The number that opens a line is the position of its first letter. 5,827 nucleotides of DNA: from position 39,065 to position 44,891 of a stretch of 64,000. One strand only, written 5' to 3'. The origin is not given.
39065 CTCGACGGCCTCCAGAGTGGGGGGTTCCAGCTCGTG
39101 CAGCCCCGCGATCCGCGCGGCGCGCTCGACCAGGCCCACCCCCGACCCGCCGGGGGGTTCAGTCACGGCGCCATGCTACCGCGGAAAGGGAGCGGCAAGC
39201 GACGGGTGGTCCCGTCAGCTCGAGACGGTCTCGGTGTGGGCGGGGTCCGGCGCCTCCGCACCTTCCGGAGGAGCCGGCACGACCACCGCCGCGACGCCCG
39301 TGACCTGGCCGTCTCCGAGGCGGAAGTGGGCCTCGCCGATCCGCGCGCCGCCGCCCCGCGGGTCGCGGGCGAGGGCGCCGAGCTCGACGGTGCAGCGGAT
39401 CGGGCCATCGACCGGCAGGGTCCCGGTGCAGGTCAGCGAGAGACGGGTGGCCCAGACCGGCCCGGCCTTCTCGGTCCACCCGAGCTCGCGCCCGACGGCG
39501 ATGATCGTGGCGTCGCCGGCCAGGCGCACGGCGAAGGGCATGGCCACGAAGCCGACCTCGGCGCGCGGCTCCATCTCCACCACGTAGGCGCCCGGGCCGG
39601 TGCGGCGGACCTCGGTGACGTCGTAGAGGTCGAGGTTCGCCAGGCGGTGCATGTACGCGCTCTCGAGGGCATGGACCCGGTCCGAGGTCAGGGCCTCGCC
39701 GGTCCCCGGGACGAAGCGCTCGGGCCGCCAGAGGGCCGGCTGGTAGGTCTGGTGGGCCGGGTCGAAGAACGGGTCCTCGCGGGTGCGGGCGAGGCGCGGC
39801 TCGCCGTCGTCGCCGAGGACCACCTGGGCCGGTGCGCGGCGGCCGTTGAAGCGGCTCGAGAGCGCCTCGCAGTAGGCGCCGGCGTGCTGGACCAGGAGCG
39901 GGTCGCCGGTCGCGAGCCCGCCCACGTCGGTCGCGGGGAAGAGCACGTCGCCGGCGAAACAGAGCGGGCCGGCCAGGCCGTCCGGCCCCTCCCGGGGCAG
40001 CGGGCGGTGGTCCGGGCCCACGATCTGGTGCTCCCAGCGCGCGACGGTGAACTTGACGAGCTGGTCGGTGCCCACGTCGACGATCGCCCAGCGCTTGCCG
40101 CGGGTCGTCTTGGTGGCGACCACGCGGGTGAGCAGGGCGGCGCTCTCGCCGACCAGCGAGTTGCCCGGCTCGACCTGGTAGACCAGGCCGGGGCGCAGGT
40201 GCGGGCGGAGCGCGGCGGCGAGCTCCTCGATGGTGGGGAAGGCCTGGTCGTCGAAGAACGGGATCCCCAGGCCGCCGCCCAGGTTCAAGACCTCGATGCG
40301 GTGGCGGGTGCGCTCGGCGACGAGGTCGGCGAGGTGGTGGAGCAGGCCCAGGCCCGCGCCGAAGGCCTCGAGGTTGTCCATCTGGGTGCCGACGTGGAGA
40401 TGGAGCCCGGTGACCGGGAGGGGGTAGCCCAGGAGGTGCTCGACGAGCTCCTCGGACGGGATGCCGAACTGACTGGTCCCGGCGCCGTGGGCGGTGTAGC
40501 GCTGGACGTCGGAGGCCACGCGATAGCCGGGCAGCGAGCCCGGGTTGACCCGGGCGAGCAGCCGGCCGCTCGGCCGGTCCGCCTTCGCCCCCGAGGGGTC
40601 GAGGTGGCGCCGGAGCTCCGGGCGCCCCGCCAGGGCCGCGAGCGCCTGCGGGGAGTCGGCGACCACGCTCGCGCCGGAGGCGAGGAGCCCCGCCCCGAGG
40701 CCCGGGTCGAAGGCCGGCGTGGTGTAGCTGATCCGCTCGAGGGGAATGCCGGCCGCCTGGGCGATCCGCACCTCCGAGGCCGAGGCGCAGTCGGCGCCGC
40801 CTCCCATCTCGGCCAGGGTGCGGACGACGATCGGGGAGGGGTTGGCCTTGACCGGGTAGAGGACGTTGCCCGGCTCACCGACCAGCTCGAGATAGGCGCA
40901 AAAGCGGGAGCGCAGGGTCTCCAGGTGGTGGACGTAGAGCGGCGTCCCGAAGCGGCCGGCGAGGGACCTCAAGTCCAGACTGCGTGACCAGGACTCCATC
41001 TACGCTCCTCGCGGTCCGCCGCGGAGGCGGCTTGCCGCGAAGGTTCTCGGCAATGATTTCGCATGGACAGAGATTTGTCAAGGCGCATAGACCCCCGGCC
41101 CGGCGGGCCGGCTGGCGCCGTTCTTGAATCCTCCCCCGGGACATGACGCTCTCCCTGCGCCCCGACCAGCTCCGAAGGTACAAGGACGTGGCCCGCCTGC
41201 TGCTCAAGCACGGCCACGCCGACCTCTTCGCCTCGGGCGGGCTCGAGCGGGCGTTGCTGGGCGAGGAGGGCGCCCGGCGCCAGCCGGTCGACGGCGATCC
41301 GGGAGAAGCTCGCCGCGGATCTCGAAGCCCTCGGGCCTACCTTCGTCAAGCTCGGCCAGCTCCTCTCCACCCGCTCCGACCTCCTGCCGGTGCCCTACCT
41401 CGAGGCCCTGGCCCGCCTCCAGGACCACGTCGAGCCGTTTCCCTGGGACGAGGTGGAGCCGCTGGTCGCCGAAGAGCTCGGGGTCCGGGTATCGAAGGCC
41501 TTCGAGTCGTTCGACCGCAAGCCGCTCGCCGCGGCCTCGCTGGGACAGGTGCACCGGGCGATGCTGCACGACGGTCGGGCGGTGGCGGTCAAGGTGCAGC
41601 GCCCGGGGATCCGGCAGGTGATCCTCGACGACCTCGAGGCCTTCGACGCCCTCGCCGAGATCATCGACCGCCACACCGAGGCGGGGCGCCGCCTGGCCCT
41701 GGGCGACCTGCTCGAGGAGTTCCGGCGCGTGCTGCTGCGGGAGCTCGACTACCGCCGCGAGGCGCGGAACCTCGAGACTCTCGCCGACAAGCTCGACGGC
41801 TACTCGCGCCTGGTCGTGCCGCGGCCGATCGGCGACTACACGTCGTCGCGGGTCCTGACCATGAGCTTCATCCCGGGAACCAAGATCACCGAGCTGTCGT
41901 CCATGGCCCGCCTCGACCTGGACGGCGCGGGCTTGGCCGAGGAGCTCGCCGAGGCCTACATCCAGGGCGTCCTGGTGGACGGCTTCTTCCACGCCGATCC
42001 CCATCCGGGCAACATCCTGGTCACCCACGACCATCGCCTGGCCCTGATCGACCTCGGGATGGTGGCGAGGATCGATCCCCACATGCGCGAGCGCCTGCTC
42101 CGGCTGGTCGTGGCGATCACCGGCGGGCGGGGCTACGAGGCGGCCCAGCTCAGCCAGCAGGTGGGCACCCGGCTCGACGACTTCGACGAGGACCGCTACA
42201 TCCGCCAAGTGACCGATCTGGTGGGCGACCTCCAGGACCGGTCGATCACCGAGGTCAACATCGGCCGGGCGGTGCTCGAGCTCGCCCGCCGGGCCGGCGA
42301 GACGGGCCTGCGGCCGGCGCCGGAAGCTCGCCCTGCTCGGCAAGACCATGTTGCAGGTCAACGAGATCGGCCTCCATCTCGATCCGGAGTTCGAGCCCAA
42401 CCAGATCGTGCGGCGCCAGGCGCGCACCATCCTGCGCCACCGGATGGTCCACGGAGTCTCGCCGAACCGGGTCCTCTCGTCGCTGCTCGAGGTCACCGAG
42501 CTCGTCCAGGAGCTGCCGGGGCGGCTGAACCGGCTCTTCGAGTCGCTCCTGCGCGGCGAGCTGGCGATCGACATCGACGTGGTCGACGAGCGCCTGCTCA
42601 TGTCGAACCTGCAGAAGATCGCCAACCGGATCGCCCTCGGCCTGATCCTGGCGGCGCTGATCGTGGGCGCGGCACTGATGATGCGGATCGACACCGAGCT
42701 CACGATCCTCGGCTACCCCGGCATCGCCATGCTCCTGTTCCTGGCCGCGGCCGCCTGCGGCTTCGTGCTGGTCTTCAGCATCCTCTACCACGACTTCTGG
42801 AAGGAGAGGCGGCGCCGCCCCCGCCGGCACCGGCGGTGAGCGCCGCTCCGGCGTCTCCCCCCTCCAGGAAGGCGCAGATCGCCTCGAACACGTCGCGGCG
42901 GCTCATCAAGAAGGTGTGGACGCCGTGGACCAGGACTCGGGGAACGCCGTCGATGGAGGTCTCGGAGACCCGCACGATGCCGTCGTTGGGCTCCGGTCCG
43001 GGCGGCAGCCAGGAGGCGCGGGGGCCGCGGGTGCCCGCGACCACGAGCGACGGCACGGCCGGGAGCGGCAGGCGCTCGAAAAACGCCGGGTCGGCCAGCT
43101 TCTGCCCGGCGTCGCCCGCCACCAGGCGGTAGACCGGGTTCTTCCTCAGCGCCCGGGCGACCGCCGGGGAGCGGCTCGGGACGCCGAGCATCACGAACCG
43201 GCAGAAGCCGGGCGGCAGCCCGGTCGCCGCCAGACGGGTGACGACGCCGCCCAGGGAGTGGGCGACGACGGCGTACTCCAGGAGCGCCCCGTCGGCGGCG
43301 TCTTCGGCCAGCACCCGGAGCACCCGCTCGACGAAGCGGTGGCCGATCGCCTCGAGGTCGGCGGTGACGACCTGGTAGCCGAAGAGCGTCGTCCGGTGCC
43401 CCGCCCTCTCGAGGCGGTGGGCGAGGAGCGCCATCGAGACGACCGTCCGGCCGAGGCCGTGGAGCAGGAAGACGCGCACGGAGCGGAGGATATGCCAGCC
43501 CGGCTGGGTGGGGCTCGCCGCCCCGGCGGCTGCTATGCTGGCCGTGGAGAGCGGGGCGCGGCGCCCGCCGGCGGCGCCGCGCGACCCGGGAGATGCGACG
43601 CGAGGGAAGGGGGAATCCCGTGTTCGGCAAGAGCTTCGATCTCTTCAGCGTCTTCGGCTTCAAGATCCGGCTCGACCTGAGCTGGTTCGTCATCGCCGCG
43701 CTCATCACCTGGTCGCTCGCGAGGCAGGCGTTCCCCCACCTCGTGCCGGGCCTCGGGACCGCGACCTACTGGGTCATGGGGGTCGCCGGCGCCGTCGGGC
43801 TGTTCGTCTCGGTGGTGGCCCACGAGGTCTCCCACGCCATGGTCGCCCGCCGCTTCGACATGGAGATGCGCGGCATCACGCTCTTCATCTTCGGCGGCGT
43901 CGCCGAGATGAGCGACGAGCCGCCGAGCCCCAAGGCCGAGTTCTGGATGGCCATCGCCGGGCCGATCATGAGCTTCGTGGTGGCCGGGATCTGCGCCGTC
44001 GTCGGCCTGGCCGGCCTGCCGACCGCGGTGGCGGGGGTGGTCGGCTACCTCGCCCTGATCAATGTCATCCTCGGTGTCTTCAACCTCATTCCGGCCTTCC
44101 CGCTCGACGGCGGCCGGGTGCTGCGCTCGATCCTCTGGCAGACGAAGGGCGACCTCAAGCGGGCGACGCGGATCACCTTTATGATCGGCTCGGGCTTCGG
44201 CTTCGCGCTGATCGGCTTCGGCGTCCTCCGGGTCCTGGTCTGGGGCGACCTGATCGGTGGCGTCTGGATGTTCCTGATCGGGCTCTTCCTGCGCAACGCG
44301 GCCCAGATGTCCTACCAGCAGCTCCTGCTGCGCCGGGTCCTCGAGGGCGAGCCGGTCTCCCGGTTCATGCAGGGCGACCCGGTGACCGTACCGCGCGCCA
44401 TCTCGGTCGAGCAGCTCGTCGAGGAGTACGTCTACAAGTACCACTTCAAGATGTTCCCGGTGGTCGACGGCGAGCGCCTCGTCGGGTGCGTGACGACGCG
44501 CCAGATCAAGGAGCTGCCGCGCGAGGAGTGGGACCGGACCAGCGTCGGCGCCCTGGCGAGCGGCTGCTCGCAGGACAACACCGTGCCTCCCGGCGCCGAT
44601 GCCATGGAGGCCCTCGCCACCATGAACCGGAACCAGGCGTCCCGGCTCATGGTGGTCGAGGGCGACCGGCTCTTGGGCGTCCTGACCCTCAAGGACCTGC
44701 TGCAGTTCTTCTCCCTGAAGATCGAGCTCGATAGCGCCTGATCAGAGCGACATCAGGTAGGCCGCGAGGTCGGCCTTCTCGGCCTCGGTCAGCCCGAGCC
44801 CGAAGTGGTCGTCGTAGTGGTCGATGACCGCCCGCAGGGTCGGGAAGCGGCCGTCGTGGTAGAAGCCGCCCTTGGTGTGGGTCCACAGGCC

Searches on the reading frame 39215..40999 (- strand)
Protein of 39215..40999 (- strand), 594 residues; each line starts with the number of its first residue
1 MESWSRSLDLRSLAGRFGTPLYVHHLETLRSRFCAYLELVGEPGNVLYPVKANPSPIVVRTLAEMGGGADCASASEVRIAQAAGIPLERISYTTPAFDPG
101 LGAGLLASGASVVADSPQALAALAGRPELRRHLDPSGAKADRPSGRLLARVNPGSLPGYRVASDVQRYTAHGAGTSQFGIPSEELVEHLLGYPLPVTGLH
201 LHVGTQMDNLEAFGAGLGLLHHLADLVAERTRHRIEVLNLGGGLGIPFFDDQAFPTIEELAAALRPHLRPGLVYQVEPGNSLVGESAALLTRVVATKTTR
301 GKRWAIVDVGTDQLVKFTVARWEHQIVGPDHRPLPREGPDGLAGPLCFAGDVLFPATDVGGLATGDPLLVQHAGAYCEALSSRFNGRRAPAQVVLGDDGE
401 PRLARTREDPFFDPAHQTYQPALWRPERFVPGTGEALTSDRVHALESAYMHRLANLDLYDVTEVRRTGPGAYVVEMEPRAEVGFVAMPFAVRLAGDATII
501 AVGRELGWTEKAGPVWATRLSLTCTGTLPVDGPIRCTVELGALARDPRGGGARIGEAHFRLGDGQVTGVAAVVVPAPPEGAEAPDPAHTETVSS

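Call 11: search_protein_families(library=pfam, proteins=[window:39215-40999:-], max_evalue=0.001)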
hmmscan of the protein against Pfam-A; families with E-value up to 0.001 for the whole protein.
window:39215-40999:- (594 aa): 2 families
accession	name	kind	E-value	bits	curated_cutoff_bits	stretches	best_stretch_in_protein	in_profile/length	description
PF02784.22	Orn_Arg_deC_N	-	7.2e-26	91.5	23.4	1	28-282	3-245/247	Pyridoxal-dependent decarboxylase, pyridoxal binding domain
PF00278.28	Orn_DAP_Arg_deC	-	1.1e-09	38.9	23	1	275-374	5-95/95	Pyridoxal-dependent decarboxylase, C-terminal sheet domain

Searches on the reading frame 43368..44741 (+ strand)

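Call 11: search_protein_families(library=pfam, proteins=[window:43368-44741:+], max_evalue=0.001)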
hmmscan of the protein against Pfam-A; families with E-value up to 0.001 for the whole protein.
window:43368-44741:+ (457 aa): 3 families
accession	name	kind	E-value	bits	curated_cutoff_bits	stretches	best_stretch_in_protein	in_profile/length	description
PF02163.28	Peptidase_M50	-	7e-26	91.4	27.2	2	141-214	2-101/221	Peptidase family M50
PF00571.33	CBS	-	4.3e-17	62.6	24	2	405-448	11-55/57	CBS domain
PF13398.12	Peptidase_M50B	-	8.7e-06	26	26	1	146-243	22-118/201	Peptidase M50B-like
